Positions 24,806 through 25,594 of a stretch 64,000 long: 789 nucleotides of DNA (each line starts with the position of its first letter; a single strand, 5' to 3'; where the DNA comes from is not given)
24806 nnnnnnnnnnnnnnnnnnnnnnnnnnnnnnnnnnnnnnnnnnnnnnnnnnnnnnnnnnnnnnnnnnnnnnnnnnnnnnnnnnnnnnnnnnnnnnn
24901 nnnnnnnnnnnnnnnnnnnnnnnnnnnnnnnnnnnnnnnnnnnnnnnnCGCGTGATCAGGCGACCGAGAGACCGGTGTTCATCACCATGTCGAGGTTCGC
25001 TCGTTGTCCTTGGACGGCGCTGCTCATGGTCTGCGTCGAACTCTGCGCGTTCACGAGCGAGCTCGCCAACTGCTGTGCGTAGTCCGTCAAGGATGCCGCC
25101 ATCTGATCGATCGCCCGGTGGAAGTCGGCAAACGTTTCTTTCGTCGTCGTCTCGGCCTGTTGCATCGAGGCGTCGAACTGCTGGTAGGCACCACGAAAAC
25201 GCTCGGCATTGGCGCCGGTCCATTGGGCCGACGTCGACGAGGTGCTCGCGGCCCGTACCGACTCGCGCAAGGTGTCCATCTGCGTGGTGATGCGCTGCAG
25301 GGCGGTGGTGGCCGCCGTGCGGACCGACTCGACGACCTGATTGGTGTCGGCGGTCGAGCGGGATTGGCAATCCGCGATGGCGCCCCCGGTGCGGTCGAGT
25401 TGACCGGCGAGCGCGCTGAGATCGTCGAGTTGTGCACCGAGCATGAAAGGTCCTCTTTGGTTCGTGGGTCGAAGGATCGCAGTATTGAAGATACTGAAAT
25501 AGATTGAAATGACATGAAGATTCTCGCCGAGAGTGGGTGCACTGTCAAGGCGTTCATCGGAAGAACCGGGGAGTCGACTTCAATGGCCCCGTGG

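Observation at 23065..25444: Orphan WXG100-like trio: an enlarged WXG protein, a small helical protein and a 474-aa unknown protein sharing an N-terminal motif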

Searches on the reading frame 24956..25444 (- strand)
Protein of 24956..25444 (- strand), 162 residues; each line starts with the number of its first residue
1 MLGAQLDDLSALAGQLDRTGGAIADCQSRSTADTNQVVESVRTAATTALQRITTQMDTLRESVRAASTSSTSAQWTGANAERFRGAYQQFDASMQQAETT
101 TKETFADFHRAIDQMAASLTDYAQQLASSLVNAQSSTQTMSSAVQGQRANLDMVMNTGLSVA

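Call 3: search_protein_families(library=pfam, proteins=[window:24956-25444:-], max_evalue=10)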
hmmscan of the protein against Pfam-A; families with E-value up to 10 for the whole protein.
window:24956-25444:- (162 aa): 26 families (the best 25 are shown)
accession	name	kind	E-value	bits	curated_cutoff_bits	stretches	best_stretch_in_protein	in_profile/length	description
PF09660.15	DUF2397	-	0.00025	20.4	28.5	1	29-130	99-210/483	Protein of unknown function (DUF2397)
PF06013.18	WXG100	-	0.00029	21.5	27.3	2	43-99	11-65/86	Proteins of 100 residues with WXG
PF01442.23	Apolipoprotein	-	0.00062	20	90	1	7-134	7-138/190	Apolipoprotein A1/A4/E domain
PF07464.16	ApoLp-III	-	0.00065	20.3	36.3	2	83-151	38-110/146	Apolipophorin-III precursor (apoLp-III)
PF09177.16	STX6_10_61_N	-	0.0017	19.3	29.4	2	20-77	18-78/99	Syntaxin 6/10/61, N-terminal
PF10337.15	ArAE_2_N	-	0.003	17.1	23.5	1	27-110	376-459/470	Putative ER transporter, 6TM, N-terminal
PF16888.10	YwqH-like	-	0.0071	17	33.7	1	47-127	31-112/123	YwqH-like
PF18709.6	DLP_helical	-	0.01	15.6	25.5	1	13-110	47-146/340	Dynamin-like helical domain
PF07361.16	Cytochrom_B562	-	0.012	16.7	30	1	53-140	3-90/102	Cytochrome b562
PF04513.17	Baculo_PEP_C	-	0.018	15.6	38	2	28-135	12-116/140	Baculovirus polyhedron envelope protein, PEP, C terminus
PF24151.2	ArlX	-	0.027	14.4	28.7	1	64-144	43-123/229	ArlX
PF23637.1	SH3BP4_C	-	0.042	14.3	27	1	80-134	51-105/110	SH3BP4 C-terminal helical domain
PF05478.16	Prominin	-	0.047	12.2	34.3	1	26-145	292-410/799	Prominin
PF07352.17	Phage_Mu_Gam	-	0.057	13.8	28.3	1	88-134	23-67/149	Bacteriophage Mu Gam like protein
PF04803.17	Cor1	-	0.088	13.5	32.1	1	69-137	54-122/132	Cor1/Xlr/Xmr conserved region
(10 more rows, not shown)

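Call 4: search_protein_families(library=ncbifam, proteins=[window:24956-25444:-], max_evalue=10)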
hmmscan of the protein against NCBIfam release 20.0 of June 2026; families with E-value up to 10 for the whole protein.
window:24956-25444:- (162 aa): 10 families
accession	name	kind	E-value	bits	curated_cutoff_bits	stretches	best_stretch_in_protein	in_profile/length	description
TIGR03930.1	WXG100_ESAT6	subfamily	0.0025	18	44.85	1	39-99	10-65/90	WXG100 family type VII secretion target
NF041464.1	HelD_BACSU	equivalog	0.0037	15.2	419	1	47-120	387-461/779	RNA polymerase recycling motor HelD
NF038350.1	taxis_HmpF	equivalog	0.012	14.1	200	1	33-146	208-320/553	pilus motility taxis protein HmpF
NF047388.1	SA1320_fam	subfamily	0.013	14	230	1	39-156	472-563/644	SA1320 family protein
TIGR03825.1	FliH_bacil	equivalog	0.029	13.9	148.9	1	32-134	47-153/255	flagellar assembly protein FliH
TIGR03883.1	DUF2342_F420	subfamily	0.068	12.3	171.35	1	20-112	10-103/346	uncharacterized protein, coenzyme F420 biosynthesis associated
TIGR03363.1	VI_chp_8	equivalog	0.072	12.7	160.85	1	34-152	160-276/353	type VI secretion system protein TssA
TIGR01000.1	bacteriocin_acc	subfamily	0.19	10.6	258.85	1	36-139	169-273/457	bacteriocin secretion accessory protein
TIGR01690.2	ICE_RAQPRD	equivalog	0.61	10.3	50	1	45-94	6-50/80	integrative conjugative element protein, RAQPRD family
NF010470.0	PRK13895.1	subfamily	0.68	9.6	139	1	94-155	37-100/144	conjugal transfer protein TraM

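Call 12: find_homologous_proteins(query=window:24956-25444:-)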
Query window:24956-25444:- (162 aa): 38 proteins with E <= 0.001 among 161 candidates.
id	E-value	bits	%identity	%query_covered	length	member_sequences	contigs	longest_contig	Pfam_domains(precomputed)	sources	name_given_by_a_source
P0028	7.5e-82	290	91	100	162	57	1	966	-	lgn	-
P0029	1.4e-81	289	91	100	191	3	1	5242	-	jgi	jgi:uncharacterized phage infection (PIP) family protein YhgE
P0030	1.8e-81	289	90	100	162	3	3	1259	-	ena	-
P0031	2.6e-81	288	91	100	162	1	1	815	-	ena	-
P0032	6.6e-81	287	90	100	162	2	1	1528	PF07464.17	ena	-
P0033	2.1e-78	279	88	99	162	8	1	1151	-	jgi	jgi:hypothetical protein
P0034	1.9e-75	269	85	100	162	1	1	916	-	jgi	jgi:phage-related protein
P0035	6.8e-73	261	83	100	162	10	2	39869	-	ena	-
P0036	7.2e-73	261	83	99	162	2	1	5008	-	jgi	jgi:hypothetical protein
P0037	8.4e-72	257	83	100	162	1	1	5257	-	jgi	jgi:hypothetical protein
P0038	4.1e-71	255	83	99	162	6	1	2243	-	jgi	jgi:hypothetical protein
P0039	4.4e-71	255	81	99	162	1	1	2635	-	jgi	jgi:hypothetical protein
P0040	2.4e-69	249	78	100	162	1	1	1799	-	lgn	-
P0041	3.5e-51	191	63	99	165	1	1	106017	-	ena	-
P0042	4.0e-50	187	62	100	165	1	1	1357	PF06103.17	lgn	-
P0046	7.1e-43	164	57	99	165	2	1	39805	-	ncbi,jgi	jgi:hypothetical protein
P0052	3.4e-29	120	45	98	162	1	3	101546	-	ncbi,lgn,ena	-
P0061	2.1e-27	114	47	99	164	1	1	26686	-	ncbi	-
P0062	2.7e-26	110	42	99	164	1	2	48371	-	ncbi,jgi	-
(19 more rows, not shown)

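Call 13: find_encoding_contigs(protein=P0052, flank=8000, max_places=2)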
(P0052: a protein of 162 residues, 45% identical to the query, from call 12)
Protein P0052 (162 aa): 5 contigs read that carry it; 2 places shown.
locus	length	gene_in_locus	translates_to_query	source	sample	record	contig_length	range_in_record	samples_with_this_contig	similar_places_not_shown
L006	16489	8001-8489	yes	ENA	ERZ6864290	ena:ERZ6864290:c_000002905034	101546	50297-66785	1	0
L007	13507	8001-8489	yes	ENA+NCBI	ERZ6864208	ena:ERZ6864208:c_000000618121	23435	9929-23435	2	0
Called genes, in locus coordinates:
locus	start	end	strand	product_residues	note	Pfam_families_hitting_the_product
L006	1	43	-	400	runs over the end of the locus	PF00108:Thiolase_N, PF22691:Thiolase_C_1, PF02803:Thiolase_C (weak)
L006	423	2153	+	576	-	PF10101:DUF2339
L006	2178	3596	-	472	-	PF01796:OB_ChsH2_C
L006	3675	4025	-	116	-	-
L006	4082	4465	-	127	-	PF09350:DJC28_CD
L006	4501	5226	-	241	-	PF01106:NifU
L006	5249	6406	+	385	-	PF09594:GT87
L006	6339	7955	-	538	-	PF26314:MptA_B_family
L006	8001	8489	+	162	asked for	-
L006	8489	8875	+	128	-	-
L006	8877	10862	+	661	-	-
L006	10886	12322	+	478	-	PF01425:Amidase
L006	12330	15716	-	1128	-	PF13401:AAA_22 (faint), PF01580:FtsK_SpoIIIE, PF25199:nSTAND_NTPase5 (faint)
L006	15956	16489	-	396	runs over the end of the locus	PF00155:Aminotran_1_2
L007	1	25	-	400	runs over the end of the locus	PF00108:Thiolase_N, PF22691:Thiolase_C_1, PF02803:Thiolase_C (weak)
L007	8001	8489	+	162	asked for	-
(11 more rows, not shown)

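Call 14: find_encoding_contigs(protein=P0041, flank=8000, max_places=2)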
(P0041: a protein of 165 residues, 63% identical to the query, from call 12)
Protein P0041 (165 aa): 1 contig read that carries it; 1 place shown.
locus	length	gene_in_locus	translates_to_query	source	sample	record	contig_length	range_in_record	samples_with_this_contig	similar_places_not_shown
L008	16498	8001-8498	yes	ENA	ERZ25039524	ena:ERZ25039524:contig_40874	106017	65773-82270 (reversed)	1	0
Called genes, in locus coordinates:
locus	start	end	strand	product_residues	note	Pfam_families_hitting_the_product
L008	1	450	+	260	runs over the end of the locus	PF02779:Transket_pyr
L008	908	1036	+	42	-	-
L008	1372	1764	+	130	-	PF01042:Ribonuc_L-PSP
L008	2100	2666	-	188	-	-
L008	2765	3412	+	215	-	PF07690:MFS_1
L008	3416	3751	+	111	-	PF00355:Rieske (weak)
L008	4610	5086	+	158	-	PF01243:PNPOx_N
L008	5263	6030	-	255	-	PF00378:ECH_1, PF16113:ECH_2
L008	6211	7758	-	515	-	PF00890:FAD_binding_2 (weak), PF01266:DAO, PF12831:FAD_oxidored, PF13450:NAD_binding_8 (faint)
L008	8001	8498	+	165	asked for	-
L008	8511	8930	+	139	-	-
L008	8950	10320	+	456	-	-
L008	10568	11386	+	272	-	PF03781:FGE-sulfatase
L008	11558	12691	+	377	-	PF01569:PAP2 (weak), PF22778:VCPO_2nd (weak)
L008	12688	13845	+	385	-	-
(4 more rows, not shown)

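Call 15: find_encoding_contigs(protein=P0062, flank=8000, max_places=2)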
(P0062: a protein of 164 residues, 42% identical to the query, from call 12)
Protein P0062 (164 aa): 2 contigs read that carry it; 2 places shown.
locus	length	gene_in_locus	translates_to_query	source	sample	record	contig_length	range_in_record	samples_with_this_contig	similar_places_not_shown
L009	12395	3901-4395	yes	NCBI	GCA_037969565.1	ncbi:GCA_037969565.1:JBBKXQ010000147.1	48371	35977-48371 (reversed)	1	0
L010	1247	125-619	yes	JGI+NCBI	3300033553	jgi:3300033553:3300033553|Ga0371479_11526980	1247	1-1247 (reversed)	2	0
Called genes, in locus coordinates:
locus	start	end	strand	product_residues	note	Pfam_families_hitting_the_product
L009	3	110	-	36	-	?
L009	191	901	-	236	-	PF01106:NifU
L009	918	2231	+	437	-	-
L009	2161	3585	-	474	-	PF26314:MptA_B_family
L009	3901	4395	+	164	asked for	-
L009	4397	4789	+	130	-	-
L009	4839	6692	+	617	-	-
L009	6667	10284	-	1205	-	PF13191:AAA_16 (faint), PF01580:FtsK_SpoIIIE, PF13401:AAA_22 (faint)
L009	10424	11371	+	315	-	PF00296:Bac_luciferase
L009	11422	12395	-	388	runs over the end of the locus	PF00155:Aminotran_1_2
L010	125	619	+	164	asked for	-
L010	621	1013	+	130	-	-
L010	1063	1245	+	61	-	?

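Call 22: search_protein_families(library=pfam, proteins=[L006:8001-8489:+, L006:8489-8875:+, L006:8877-10862:+, L006:12330-15716:-, L009:3901-4395:+, L009:4397-4789:+, L009:4839-6692:+, L009:6667-10284:-], max_evalue=0.1)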
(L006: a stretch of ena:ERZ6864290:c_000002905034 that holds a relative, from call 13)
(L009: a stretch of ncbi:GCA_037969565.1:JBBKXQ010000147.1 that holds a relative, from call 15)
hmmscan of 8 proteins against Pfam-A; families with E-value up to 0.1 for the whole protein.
L006:8001-8489:+ (162 aa): 8 families
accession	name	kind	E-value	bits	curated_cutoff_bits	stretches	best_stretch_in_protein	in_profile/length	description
PF04513.17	Baculo_PEP_C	-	0.0002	21.9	38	0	10-65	46-101/140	Baculovirus polyhedron envelope protein, PEP, C terminus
PF09660.15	DUF2397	-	0.0017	17.7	28.5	1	26-147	94-214/483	Protein of unknown function (DUF2397)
PF06013.18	WXG100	-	0.0069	17.1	27.3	1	45-115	10-79/86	Proteins of 100 residues with WXG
PF09177.16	STX6_10_61_N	-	0.011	16.7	29.4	0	95-157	13-74/99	Syntaxin 6/10/61, N-terminal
PF07889.17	DUF1664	-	0.034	14.6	34.6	0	95-155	38-98/124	Protein of unknown function (DUF1664)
PF20072.4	DUF6468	-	0.06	13.9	26.9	0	119-157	6-44/76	Domain of unknown function (DUF6468)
PF07464.16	ApoLp-III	-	0.066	13.8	36.3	0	102-155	37-90/146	Apolipophorin-III precursor (apoLp-III)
PF00823.25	PPE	-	0.067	13.6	26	1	46-131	25-110/165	PPE family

L006:8489-8875:+ (128 aa): 1 family
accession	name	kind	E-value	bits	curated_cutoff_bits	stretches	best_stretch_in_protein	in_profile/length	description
PF25547.1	WXG100_2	-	0.0086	16.5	27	0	63-114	83-129/150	WXG100 like domain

L006:8877-10862:+ (661 aa): 1 family
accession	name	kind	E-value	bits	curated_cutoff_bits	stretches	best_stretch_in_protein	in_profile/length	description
PF19908.4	DUF6381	-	0.0037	17.4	26.6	1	449-473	12-37/62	Family of unknown function (DUF6381)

L006:12330-15716:- (1128 aa): 17 families
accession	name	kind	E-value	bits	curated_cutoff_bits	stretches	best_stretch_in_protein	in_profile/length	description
PF01580.24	FtsK_SpoIIIE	-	1.6e-35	123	24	1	401-573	16-220/221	FtsK/SpoIIIE family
PF13401.12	AAA_22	-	1.5e-09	38.7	27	2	998-1056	4-60/130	AAA domain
PF13191.12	AAA_16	-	1.9e-05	25.7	32.6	1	997-1084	20-103/167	AAA ATPase domain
PF25199.1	nSTAND_NTPase5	-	3.5e-05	24.1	34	1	999-1061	41-100/145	Novel STAND NTPase 5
PF13604.12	AAA_30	-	6.7e-05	23.1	27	1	995-1065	14-81/191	AAA domain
PF13555.12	AAA_29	-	0.00045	20.3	27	0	997-1025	20-49/61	P-loop containing region of AAA domain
PF05872.18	HerA_C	-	0.00066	18.9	22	0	527-576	256-306/502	Helicase HerA-like C-terminal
PF01935.23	DUF87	-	0.0012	19.5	23.2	1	413-450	12-50/220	Helicase HerA, central domain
PF00437.27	T2SSE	-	0.0075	15.4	24.9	0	998-1062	141-201/370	Type II/IV secretion system protein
PF24883.2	NPHP3_N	-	0.0087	16.7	24.8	0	1000-1059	23-81/164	Nephrocystin 3, N-terminal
PF00005.33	ABC_tran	-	0.0093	17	25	0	421-452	9-40/137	ABC transporter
PF20720.3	nSTAND3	-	0.015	15.4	27.2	0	994-1040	12-56/155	Novel STAND NTPase 3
PF12775.13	AAA_7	-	0.021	14.8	25.8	0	996-1024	30-58/181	P-loop containing dynein motor region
PF13245.12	AAA_19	-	0.022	15.4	25.1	0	997-1058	9-69/134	AAA domain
PF02456.21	Adeno_IVa2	-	0.028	13.7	21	1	427-458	91-122/370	Adenovirus IVa2 protein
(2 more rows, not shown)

L009:3901-4395:+ (164 aa): 8 families
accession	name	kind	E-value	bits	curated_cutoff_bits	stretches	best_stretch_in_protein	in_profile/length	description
PF04513.17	Baculo_PEP_C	-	0.0041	17.6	38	0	10-66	46-102/140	Baculovirus polyhedron envelope protein, PEP, C terminus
PF20072.4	DUF6468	-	0.008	16.7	26.9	1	119-157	6-44/76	Domain of unknown function (DUF6468)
PF06103.16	DUF948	-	0.025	15.2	37.2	0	104-157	25-74/89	Bacterial protein of unknown function (DUF948)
PF21121.2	Nup49_C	-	0.039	15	28.5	0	48-76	21-49/87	Nucleoporin Nup49 C-terminal helical region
PF07889.17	DUF1664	-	0.04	14.4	34.6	0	11-67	57-112/124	Protein of unknown function (DUF1664)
PF10157.14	BORCS6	-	0.051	14.2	35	0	84-142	22-80/101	BLOC-1-related complex sub-unit 6 C-terminal helix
PF06013.18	WXG100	-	0.062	14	27.3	1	45-119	10-83/86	Proteins of 100 residues with WXG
PF00823.25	PPE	-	0.1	13.1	26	1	46-151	25-129/165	PPE family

L009:4397-4789:+ (130 aa): 0 families

L009:4839-6692:+ (617 aa): 0 families

L009:6667-10284:- (1205 aa): 17 families
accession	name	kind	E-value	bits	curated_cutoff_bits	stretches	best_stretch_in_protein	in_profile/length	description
PF01580.24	FtsK_SpoIIIE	-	4.4e-34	118.3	24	1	463-634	19-220/221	FtsK/SpoIIIE family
PF13401.12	AAA_22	-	1.2e-07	32.5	27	1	486-629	7-121/130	AAA domain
PF13191.12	AAA_16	-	7e-06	27.1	32.6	1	482-619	22-162/167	AAA ATPase domain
PF06414.18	Zeta_toxin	-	7.6e-05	22.7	22.3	0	1085-1148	18-82/199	Zeta toxin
PF25199.1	nSTAND_NTPase5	-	0.00017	21.9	34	0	1081-1129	39-89/145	Novel STAND NTPase 5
PF00005.33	ABC_tran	-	0.00075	20.5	25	0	1076-1123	4-51/137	ABC transporter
PF05729.18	NACHT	-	0.00077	19.8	26.7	0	488-521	4-38/167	NACHT domain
PF00437.27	T2SSE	-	0.00091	18.4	24.9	0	488-511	146-169/370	Type II/IV secretion system protein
PF13555.12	AAA_29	-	0.0017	18.5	27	0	481-501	20-39/61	P-loop containing region of AAA domain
PF01935.23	DUF87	-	0.0071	16.9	23.2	1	485-523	24-59/220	Helicase HerA, central domain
PF13245.12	AAA_19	-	0.0075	16.9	25.1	0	1080-1108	8-36/134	AAA domain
PF10412.15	TrwB_AAD_bind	-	0.013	14.8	20.5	1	486-526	17-53/387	Type IV secretion-system coupling protein DNA-binding domain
PF20720.3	nSTAND3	-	0.014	15.5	27.2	1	1076-1120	10-55/155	Novel STAND NTPase 3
PF13604.12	AAA_30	-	0.04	14.1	27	0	1078-1123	13-57/191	AAA domain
PF02456.21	Adeno_IVa2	-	0.078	12.2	21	0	487-520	90-123/370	Adenovirus IVa2 protein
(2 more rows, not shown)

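Call 24: search_protein_families(library=ncbifam, proteins=[L006:12330-15716:-, L009:6667-10284:-, L006:8877-10862:+, L009:4839-6692:+, L006:8489-8875:+], max_evalue=0.01)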
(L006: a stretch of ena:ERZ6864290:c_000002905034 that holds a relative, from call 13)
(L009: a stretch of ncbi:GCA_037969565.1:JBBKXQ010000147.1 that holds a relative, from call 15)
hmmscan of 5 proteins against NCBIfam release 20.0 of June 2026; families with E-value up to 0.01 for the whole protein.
L006:12330-15716:- (1128 aa): 9 families
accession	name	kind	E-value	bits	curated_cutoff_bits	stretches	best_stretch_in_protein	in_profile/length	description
TIGR03928.1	T7_EssCb_Firm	equivalog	5e-94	315.9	778.4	2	346-819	388-885/1296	type VII secretion protein EssC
TIGR03924.1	T7SS_EccC_a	equivalog_domain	1.1e-82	278.9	509.15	1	163-633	169-668/673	type VII secretion protein EccCa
TIGR03925.1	T7SS_EccC_b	equivalog_domain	2.7e-52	177.8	346.55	3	357-622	21-278/564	type VII secretion protein EccCb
NF007615.0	PRK10263.1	equivalog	3.4e-21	74.7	1566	2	527-612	1139-1226/1355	DNA translocase FtsK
NF041214.1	plasmid_TraB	equivalog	1.2e-05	24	800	1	422-599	247-416/639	plasmid transfer protein TraB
TIGR03743.1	SXT_TraD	subfamily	0.00025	19.6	366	0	408-448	159-200/636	conjugative transfer system coupling protein TraD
NF040937.1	HerA_Thermprot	equivalog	0.0023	16.4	800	1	553-606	376-428/487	DNA double-strand break repair helicase HerA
NF041017.1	DNA_import_CedB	equivalog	0.0047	15.6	700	0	423-452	275-304/590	DNA import protein CedB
NF040819.1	helicase_HerA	equivalog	0.0067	15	970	0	532-602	406-477/561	DNA double-strand break repair helicase HerA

L009:6667-10284:- (1205 aa): 11 families
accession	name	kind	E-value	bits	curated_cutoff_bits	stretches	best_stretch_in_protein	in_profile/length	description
TIGR03928.1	T7_EssCb_Firm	equivalog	5.4e-85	286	778.4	2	402-891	389-883/1296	type VII secretion protein EssC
TIGR03924.1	T7SS_EccC_a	equivalog_domain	4.6e-79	266.9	509.15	1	108-686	35-660/673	type VII secretion protein EccCa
TIGR03925.1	T7SS_EccC_b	equivalog_domain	3.7e-44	151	346.55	2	452-681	44-276/564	type VII secretion protein EccCb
NF007615.0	PRK10263.1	equivalog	8.1e-21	73.5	1566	2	589-671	1140-1224/1355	DNA translocase FtsK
NF041214.1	plasmid_TraB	equivalog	1.1e-09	37.4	800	1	486-658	250-414/639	plasmid transfer protein TraB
NF040937.1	HerA_Thermprot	equivalog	0.0004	18.9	800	1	569-667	330-428/487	DNA double-strand break repair helicase HerA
NF041017.1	DNA_import_CedB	equivalog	0.001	17.8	700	0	590-632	473-515/590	DNA import protein CedB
TIGR01189.1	ccmA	equivalog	0.004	16.8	131.6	0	1074-1120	17-63/198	heme ABC exporter ATP-binding protein CcmA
NF040873.1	AztA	equivalog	0.0043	16.6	220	0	487-510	21-43/191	zinc ABC transporter ATP-binding protein AztA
TIGR03743.1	SXT_TraD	subfamily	0.0046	15.4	366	0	590-656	487-555/636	conjugative transfer system coupling protein TraD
NF040819.1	helicase_HerA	equivalog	0.0087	14.6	970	0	589-662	403-476/561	DNA double-strand break repair helicase HerA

L006:8877-10862:+ (661 aa): 0 families

L009:4839-6692:+ (617 aa): 0 families

L006:8489-8875:+ (128 aa): 0 families

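Call 26: find_encoding_contigs(protein=P0061, flank=10000, max_places=1)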
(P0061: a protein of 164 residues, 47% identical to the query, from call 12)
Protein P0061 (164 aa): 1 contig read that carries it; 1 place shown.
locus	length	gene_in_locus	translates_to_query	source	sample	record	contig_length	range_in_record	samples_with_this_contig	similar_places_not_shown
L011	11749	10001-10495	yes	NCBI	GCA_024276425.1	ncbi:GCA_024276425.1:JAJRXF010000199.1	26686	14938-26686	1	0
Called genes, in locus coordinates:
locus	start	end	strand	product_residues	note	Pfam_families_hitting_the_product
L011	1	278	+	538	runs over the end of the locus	PF00501:AMP-binding, PF13193:AMP-binding_C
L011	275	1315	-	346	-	PF01663:Phosphodiest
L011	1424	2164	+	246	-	PF13365:Trypsin_2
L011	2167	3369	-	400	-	PF00108:Thiolase_N, PF22691:Thiolase_C_1, PF02803:Thiolase_C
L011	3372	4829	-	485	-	PF01796:OB_ChsH2_C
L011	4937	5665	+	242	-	PF00561:Abhydrolase_1, PF12146:Hydrolase_4, PF12697:Abhydrolase_6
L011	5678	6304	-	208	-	PF01106:NifU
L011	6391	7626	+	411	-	-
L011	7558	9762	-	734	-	PF26314:MptA_B_family, PF00535:Glycos_transf_2, PF13641:Glyco_tranf_2_3 (weak)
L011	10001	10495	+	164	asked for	-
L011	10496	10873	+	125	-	-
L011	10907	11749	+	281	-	?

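Call 27: find_encoding_contigs(protein=P0046, flank=10000, max_places=1)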
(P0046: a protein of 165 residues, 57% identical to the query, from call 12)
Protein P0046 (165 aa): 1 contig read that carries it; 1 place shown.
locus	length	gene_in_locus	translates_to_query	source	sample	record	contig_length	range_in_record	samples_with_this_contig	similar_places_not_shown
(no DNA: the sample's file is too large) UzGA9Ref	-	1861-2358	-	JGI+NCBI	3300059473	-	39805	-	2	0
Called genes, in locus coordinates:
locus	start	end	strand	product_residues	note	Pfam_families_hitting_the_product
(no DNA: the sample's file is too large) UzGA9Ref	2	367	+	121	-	?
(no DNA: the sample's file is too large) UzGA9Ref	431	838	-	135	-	PF13577:SnoaL_4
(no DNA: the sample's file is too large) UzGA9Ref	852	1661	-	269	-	PF00378:ECH_1, PF16113:ECH_2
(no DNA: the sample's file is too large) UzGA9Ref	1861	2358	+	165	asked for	-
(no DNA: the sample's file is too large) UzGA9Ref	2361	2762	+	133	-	-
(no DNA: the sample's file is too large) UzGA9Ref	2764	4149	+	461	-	-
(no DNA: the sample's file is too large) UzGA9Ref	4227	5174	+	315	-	PF03781:FGE-sulfatase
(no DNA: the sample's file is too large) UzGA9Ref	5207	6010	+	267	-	PF02668:TauD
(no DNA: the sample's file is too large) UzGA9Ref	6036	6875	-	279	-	PF02668:TauD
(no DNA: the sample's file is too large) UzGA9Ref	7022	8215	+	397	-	PF04909:Amidohydro_2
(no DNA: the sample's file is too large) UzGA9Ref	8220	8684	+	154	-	PF12172:zf-ChsH2, PF01796:OB_ChsH2_C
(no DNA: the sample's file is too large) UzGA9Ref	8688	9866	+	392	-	PF22691:Thiolase_C_1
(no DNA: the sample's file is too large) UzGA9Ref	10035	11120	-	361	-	-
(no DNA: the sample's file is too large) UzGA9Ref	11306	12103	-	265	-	-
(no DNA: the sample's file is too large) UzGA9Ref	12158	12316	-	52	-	-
